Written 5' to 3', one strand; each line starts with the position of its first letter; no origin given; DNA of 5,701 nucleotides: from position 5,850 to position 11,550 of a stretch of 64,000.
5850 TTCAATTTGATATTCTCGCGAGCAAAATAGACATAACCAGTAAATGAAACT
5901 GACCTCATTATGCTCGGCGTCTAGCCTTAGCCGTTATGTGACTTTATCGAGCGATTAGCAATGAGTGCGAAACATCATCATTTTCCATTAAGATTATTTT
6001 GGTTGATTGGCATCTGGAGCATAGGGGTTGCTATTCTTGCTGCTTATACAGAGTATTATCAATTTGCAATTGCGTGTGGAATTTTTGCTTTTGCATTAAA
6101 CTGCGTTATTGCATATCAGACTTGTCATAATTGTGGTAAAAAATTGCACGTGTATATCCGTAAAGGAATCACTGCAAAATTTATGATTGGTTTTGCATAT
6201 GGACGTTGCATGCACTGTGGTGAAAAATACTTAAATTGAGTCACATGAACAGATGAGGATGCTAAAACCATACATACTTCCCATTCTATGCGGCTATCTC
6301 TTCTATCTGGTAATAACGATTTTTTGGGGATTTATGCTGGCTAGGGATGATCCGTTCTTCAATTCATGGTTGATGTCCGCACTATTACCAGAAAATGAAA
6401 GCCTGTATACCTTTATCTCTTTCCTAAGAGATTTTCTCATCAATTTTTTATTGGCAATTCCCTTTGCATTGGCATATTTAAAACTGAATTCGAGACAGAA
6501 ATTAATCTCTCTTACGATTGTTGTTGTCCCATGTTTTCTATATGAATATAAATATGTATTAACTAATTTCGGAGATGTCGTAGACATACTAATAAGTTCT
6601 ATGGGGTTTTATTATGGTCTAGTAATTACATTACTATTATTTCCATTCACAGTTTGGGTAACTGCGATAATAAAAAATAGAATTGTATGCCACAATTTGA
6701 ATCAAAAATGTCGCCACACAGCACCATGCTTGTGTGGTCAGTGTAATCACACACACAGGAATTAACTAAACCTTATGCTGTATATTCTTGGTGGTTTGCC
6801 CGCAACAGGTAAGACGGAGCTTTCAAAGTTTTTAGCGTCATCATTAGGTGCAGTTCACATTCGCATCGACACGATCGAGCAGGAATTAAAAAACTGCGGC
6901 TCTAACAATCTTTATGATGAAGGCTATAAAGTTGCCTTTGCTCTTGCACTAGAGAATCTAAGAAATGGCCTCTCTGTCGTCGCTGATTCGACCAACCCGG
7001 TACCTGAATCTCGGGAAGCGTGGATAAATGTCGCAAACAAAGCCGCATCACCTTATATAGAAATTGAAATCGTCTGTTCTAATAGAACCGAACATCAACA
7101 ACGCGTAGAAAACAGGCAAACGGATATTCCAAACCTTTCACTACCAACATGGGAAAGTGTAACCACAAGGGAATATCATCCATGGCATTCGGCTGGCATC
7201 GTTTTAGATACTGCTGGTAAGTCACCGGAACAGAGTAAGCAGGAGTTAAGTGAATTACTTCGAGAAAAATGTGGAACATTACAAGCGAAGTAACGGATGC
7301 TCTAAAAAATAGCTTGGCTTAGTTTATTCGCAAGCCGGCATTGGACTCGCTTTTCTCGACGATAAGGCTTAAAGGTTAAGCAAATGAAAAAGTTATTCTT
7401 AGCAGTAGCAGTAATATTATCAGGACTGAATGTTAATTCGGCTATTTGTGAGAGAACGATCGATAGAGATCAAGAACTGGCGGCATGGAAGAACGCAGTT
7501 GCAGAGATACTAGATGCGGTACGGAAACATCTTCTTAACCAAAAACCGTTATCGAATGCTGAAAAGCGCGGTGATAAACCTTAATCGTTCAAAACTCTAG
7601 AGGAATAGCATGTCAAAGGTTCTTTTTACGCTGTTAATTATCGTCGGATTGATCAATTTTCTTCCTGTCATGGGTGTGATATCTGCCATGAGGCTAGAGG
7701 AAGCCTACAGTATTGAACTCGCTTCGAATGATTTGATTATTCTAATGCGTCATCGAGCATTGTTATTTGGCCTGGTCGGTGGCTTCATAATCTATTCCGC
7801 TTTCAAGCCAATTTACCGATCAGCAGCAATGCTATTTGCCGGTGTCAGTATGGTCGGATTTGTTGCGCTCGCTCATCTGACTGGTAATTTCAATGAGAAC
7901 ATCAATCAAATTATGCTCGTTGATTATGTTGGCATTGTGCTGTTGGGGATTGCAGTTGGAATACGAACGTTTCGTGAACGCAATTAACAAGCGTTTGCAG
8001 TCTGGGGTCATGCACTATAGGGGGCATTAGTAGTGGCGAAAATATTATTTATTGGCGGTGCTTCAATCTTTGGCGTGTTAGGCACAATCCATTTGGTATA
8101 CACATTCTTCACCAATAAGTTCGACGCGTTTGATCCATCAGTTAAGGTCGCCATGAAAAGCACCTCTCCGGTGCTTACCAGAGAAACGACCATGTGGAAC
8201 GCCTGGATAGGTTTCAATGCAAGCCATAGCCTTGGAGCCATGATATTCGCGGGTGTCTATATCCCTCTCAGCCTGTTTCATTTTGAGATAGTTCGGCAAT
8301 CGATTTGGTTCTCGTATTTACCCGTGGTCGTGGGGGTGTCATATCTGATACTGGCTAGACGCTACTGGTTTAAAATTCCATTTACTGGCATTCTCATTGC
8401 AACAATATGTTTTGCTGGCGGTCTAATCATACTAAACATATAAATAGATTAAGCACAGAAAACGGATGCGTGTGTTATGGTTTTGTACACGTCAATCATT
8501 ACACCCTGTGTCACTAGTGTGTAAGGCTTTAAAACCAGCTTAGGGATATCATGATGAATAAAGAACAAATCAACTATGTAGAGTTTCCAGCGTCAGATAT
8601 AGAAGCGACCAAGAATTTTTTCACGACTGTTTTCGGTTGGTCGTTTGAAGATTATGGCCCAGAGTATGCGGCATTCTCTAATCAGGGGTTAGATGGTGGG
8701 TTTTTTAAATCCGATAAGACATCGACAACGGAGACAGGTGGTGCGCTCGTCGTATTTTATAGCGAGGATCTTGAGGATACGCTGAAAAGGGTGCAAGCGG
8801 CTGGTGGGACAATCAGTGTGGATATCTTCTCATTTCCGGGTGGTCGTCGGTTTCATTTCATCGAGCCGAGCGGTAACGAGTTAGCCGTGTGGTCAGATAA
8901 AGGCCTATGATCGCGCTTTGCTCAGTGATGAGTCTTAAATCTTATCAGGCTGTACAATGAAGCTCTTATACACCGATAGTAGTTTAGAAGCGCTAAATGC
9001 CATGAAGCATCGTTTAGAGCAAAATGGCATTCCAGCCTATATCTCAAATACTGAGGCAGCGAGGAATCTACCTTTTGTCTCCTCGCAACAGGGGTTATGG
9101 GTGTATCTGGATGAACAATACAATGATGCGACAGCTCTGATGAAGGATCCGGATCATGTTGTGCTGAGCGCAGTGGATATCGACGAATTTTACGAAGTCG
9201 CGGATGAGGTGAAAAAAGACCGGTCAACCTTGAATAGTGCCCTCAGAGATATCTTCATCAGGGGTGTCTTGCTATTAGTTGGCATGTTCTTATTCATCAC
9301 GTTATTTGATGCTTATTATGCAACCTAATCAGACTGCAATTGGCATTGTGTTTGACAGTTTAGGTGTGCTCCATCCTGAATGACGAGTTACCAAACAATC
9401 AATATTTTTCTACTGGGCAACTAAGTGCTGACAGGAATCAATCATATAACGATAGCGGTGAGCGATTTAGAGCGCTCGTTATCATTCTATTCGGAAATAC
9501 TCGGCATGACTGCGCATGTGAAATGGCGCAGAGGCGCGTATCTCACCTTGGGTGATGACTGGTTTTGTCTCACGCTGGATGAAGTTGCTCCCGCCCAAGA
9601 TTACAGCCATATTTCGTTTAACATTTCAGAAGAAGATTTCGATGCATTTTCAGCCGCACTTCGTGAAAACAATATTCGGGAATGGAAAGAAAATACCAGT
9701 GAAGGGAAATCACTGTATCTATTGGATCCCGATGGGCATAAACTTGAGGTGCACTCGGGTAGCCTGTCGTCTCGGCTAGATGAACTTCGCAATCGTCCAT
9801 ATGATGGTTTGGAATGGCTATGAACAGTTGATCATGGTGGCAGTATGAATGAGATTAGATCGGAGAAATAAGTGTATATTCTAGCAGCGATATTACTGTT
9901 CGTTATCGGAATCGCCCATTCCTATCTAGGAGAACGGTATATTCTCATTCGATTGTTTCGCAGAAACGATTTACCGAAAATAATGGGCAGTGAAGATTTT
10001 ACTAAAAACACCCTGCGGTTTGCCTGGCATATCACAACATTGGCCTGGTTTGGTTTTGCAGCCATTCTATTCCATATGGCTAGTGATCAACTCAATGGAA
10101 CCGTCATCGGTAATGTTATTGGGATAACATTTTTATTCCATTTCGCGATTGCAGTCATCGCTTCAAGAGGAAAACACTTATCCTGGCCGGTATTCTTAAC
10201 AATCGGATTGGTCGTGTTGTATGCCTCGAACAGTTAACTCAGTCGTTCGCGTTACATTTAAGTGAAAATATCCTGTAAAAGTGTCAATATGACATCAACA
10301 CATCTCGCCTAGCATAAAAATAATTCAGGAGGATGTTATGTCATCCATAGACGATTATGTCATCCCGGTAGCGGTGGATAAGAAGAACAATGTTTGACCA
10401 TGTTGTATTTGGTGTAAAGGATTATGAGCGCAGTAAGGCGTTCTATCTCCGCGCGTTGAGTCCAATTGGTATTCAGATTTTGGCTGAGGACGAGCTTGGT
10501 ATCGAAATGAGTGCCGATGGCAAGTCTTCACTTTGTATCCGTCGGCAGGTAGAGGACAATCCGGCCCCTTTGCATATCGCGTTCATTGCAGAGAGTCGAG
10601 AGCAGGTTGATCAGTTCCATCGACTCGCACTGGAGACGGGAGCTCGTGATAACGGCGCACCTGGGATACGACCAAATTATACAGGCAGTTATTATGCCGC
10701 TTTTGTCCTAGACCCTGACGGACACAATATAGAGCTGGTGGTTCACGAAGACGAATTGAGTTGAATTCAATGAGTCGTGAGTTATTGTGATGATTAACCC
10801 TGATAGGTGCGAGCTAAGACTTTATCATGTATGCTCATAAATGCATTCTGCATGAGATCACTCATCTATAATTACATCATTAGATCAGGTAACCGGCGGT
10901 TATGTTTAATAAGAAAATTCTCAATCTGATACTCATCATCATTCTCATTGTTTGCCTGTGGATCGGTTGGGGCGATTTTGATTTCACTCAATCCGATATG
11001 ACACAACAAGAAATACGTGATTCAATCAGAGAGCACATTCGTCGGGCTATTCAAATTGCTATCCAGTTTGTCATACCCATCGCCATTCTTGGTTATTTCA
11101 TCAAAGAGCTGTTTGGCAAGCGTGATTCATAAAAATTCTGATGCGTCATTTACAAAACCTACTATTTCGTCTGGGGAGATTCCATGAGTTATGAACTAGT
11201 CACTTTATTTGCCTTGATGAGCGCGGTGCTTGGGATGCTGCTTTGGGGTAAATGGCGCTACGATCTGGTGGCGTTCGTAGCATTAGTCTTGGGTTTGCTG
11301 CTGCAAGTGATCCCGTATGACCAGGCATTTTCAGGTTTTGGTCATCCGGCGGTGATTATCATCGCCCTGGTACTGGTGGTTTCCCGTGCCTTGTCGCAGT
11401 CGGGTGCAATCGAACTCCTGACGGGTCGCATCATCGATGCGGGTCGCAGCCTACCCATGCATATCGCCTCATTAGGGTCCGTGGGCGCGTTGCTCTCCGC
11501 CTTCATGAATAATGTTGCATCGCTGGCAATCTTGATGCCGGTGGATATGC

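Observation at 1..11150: The first ~11 kb is an integron cassette array whose integrase lies outside the window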

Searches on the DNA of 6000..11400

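Call 79: search_with_rna_model(model_id=R2, source=window, start=6000, end=11400, filters=off, max_evalue=10, show_alignments=3)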
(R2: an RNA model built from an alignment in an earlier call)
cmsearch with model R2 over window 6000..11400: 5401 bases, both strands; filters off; matches with E-value up to 10: 9.
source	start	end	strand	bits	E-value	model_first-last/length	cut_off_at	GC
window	7533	7593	-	21.6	0.002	1-60/60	no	0.38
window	6749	6785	-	8.4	1.7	1-60/60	no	0.32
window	10194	10220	-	6.6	4.3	1-60/60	no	0.41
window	8431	8486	+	6.6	4.3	1-60/60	no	0.32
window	9444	9484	+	6.6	4.5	1-60/60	no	0.44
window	9444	9484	-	5.8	6.6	1-60/60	no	0.44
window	11152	11194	+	5.6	7.5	1-60/60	no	0.4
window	11152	11194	-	5.4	8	1-60/60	no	0.4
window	10887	10905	-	5.1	9.4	1-60/60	no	0.53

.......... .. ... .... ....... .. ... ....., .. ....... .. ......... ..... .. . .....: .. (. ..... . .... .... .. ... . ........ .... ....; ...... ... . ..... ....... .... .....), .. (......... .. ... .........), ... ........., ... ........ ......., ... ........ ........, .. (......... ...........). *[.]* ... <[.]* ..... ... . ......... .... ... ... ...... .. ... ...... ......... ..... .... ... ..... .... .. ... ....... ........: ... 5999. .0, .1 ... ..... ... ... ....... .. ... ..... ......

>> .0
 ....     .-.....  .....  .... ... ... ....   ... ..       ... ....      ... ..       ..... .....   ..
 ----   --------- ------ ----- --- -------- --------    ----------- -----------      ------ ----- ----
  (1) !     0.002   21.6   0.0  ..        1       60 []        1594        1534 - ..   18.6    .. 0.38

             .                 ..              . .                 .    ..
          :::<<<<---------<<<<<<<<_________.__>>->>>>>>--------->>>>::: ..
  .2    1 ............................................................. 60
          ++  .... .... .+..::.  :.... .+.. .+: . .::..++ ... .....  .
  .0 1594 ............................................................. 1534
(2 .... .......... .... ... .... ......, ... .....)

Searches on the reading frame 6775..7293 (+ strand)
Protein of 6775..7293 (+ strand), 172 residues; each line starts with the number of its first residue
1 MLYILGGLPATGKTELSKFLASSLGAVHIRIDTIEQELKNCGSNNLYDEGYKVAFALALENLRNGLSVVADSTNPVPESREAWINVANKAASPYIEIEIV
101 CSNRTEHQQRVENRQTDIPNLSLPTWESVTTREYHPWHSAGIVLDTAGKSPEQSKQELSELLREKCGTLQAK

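Call 74: search_protein_families(library=ncbifam, max_evalue=0.001, proteins=[window:6775-7293:+])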
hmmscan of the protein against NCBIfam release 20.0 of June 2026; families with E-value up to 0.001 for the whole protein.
window:6775-7293:+ (172 aa): 1 family
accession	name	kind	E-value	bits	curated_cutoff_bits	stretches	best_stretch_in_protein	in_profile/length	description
TIGR03574.1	selen_PSTK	equivalog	9.4e-08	31.8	290.5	1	2-148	1-152/249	L-seryl-tRNA(Sec) kinase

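Call 82: search_protein_families(library=padloc, max_evalue=0.001, proteins=[window:6775-7293:+])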
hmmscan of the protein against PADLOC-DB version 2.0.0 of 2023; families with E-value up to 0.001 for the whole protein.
window:6775-7293:+ (172 aa): 0 families

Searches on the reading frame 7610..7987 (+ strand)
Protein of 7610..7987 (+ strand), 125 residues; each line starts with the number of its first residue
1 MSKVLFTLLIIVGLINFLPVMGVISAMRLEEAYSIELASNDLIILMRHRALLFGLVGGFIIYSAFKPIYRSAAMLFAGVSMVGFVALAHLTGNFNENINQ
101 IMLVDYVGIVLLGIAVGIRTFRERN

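Call 73: search_protein_families(library=pfam, max_evalue=0.01, proteins=[window:7610-7987:+])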
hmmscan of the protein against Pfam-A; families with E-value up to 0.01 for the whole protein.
window:7610-7987:+ (125 aa): 1 family
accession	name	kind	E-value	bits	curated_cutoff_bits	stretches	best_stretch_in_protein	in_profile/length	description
PF22439.1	TAdV_Fibre-like_head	-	0.0081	16.7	26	1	14-95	26-108/135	Turkey Adenovirus 3 Fibre protein-like, head domain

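Call 74: search_protein_families(library=ncbifam, max_evalue=0.001, proteins=[window:7610-7987:+])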
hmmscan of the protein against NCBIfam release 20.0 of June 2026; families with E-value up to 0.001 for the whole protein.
window:7610-7987:+ (125 aa): 0 families

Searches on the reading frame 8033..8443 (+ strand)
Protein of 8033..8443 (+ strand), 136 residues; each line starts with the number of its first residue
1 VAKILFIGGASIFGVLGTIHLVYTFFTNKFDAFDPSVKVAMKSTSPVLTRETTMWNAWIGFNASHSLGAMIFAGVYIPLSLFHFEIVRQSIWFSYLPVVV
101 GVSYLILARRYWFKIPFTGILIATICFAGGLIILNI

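Call 73: search_protein_families(library=pfam, max_evalue=0.01, proteins=[window:8033-8443:+])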
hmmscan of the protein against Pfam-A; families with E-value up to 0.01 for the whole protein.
window:8033-8443:+ (136 aa): 0 families

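Call 74: search_protein_families(library=ncbifam, max_evalue=0.001, proteins=[window:8033-8443:+])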
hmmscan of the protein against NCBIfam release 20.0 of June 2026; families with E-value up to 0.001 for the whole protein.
window:8033-8443:+ (136 aa): 1 family
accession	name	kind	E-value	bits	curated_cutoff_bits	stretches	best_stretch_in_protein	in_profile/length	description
NF047765.1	LIC_13387_fam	subfamily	2.6e-32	111.2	33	1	4-131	1-130/131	LIC_13387 family protein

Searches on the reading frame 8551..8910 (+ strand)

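Call 73: search_protein_families(library=pfam, max_evalue=0.01, proteins=[window:8551-8910:+])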
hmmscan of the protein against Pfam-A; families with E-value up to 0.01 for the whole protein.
window:8551-8910:+ (119 aa): 3 families
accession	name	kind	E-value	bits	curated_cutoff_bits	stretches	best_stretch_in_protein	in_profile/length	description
PF00903.31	Glyoxalase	-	1e-13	52.1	20.6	1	6-112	1-120/121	Glyoxalase/Bleomycin resistance protein/Dioxygenase superfamily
PF22677.2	Ble-like_N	-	5.4e-06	26.5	24.5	1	9-43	4-39/41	Bleomycin resistance protein-like N-terminal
PF18029.7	Glyoxalase_6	-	0.0096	17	23.6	0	13-113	5-105/106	Glyoxalase-like domain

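Call 74: search_protein_families(library=ncbifam, max_evalue=0.001, proteins=[window:8551-8910:+])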
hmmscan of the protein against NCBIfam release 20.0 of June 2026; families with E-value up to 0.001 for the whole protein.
window:8551-8910:+ (119 aa): 1 family
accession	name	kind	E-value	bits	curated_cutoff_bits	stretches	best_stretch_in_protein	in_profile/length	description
NF053614.1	AfsKbindKbpAStmc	equivalog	8.6e-07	28.9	250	1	9-95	7-92/231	AfsK-binding protein KbpA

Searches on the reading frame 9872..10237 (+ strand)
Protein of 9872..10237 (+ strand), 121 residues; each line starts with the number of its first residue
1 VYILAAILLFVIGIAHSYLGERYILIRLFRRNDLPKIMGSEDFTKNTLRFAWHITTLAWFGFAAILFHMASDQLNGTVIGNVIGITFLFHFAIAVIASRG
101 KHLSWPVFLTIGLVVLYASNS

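Call 73: search_protein_families(library=pfam, max_evalue=0.01, proteins=[window:9872-10237:+])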
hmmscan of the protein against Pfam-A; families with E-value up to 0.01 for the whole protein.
window:9872-10237:+ (121 aa): 0 families

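Call 115: find_homologous_proteins(query=window:9872-10237:+, max_evalue=0.001)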
Query window:9872-10237:+ (121 aa): 2427 proteins with E <= 0.001 among 2533 candidates; the best 120 are listed.
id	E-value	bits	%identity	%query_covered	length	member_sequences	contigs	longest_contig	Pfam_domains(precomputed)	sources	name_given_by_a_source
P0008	3.6e-72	258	100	100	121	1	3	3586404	-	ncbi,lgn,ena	-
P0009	2.9e-59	216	58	88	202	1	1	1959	-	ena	-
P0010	1.8e-51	191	70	100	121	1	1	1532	-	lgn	-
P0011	1.0e-50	189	69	100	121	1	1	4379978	-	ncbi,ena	-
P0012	1.2e-50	188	67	100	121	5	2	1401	-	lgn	-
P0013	1.9e-50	188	69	100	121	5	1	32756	-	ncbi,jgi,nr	ncbi:MAG: hypothetical protein K0Q78_2927 [Cellvibrio sp.]|jgi:hypothetical protein|nr:hypothetical 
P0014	1.9e-50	188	66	100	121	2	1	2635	-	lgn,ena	-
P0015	4.4e-50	187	69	100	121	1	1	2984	-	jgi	-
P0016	6.4e-50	186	67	100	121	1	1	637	-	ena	-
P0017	1.0e-49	185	65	100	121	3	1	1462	-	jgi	-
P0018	1.3e-49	185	68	100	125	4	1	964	-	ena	-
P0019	2.9e-49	184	69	100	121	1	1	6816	-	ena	-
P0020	4.1e-49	183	66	100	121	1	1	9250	-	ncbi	-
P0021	4.1e-49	183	66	100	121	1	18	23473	-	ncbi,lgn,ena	-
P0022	1.0e-48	182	66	100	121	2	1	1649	-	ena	-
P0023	1.1e-48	182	65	100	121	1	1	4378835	-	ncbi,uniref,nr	ncbi:hypothetical protein [Lacimicrobium alkaliphilum]|uniref:Uncharacterized protein n=1 Tax=Lacimi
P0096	1.1e-44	169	70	98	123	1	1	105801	-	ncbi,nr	ncbi:MAG: hypothetical protein OQK51_15270 [Kangiellaceae bacterium]|nr:hypothetical protein [Kangie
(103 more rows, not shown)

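Call 116: find_encoding_contigs(protein=P0096, flank=6000, max_places=2)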
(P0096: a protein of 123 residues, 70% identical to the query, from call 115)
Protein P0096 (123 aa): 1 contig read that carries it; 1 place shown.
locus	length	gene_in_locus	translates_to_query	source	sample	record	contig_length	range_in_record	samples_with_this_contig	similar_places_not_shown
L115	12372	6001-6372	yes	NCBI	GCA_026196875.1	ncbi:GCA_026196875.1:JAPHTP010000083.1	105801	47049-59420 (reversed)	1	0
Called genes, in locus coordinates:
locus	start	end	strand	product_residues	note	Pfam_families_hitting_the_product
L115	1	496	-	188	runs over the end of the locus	-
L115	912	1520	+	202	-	PF10077:DUF2314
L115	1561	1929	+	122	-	PF01957:NfeD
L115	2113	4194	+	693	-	PF26550:Tricorn_2nd (weak), PF00930:DPPIV_N (faint), PF25174:Beta-prop_THOC3 (faint), PF26549:Tricorn_N, PF07676:PD40 (weak), PF05448:AXE1 (faint), PF00326:Peptidase_S9, PF12146:Hydrolase_4 (faint)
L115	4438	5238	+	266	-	-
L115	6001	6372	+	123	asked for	-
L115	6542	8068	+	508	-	PF00144:Beta-lactamase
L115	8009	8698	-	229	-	-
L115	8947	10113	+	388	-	PF12833:HTH_18, PF00165:HTH_AraC (weak)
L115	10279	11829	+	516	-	PF00854:PTR2 (faint), PF07690:MFS_1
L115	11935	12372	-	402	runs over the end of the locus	PF00999:Na_H_Exchanger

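Call 117: find_encoding_contigs(protein=P0023, flank=6000, max_places=2)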
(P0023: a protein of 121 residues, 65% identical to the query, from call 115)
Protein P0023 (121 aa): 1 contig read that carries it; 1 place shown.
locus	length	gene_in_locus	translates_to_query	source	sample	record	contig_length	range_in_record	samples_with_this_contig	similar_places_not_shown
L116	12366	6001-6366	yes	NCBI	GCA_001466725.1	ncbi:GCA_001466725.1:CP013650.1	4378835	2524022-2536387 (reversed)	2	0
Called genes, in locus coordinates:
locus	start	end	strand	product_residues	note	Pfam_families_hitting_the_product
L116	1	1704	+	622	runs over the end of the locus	PF21185:RecD_N, PF00580:UvrD-helicase (weak), PF13086:AAA_11 (faint), PF13245:AAA_19, PF13604:AAA_30, PF05127:NAT10_TcmA_helicase (weak), PF18335:SH3_13 (weak), PF13538:UvrD_C_2, +1 more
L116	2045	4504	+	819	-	PF13289:SIR2_2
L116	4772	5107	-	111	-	PF02452:PemK_toxin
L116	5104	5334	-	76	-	PF04014:MazE_antitoxin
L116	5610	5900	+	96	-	-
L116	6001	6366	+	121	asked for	-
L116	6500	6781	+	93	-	PF05015:HigB-like_toxin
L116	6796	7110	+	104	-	PF13560:HTH_31 (weak), PF01381:HTH_3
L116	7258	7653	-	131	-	PF08843:AbiEii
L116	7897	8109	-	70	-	PF13560:HTH_31, PF12844:HTH_19, PF13443:HTH_26 (weak), PF01381:HTH_3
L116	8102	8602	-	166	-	-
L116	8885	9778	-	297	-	PF00126:HTH_1, PF03466:LysR_substrate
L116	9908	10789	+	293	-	PF01073:3Beta_HSD (weak), PF01370:Epimerase, PF02254:TrkA_N (weak), PF05368:NmrA, PF13460:NAD_binding_10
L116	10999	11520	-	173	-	PF09835:DUF2062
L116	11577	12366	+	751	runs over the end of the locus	PF13567:DUF4131, PF03772:Competence, PF00753:Lactamase_B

Cassette status is unproven. Relatives of ORF 9872-10237 are in non-array contexts (calls 115-117).
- For the tail there is no attC evidence at all, and one tail gene has relatives only in non-array contexts (calls 116, 117). Relatives of tail ORF 9872-10237 are not cassette-borne (calls 116, 117).
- Tried and rejected: Relatives of ORF 9872-10237 lie in ordinary or toxin-antitoxin contexts (calls 115-117).

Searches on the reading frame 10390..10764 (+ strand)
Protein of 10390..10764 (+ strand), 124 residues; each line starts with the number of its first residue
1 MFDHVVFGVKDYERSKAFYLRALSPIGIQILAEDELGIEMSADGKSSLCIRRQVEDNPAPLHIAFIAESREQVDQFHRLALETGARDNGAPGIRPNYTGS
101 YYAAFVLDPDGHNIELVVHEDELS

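Call 73: search_protein_families(library=pfam, max_evalue=0.01, proteins=[window:10390-10764:+])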
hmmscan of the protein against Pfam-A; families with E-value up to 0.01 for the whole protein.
window:10390-10764:+ (124 aa): 2 families
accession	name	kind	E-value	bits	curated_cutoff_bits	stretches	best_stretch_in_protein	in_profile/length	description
PF00903.31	Glyoxalase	-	1e-10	42.5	20.6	1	2-116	2-121/121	Glyoxalase/Bleomycin resistance protein/Dioxygenase superfamily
PF18029.7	Glyoxalase_6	-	0.0011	20.1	23.6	1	5-116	2-105/106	Glyoxalase-like domain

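Call 74: search_protein_families(library=ncbifam, max_evalue=0.001, proteins=[window:10390-10764:+])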
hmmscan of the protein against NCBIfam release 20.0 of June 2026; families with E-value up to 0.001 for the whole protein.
window:10390-10764:+ (124 aa): 7 families
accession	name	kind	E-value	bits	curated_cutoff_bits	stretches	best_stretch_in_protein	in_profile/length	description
TIGR00068.2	glyox_I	equivalog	3.7e-05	23.7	120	0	96-119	117-140/143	lactoylglutathione lyase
NF000495.1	FosK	exception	3.9e-05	23.5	280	1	3-117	6-110/132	fosfomycin resistance glutathione transferase FosK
NF000125.1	498180014_fosA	hypoth_equivalog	9.3e-05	22.6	250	1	2-117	6-117/129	Fos family putative thiol transferase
NF050075.1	SMU1112c_YaeR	equivalog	0.00033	20.9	140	0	2-33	4-32/125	SMU1112c/YaeR family gloxylase I-like metalloprotein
NF005227.0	PRK06724.1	equivalog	0.00038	20.9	146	1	3-117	9-121/128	hypothetical protein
NF000496.2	Fos_GSH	equivalog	0.00052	20.1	180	0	3-118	6-116/136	fosfomycin resistance glutathione transferase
TIGR02295.1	HpaD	equivalog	0.00055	19.2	321.4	0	4-120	7-119/298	3,4-dihydroxyphenylacetate 2,3-dioxygenase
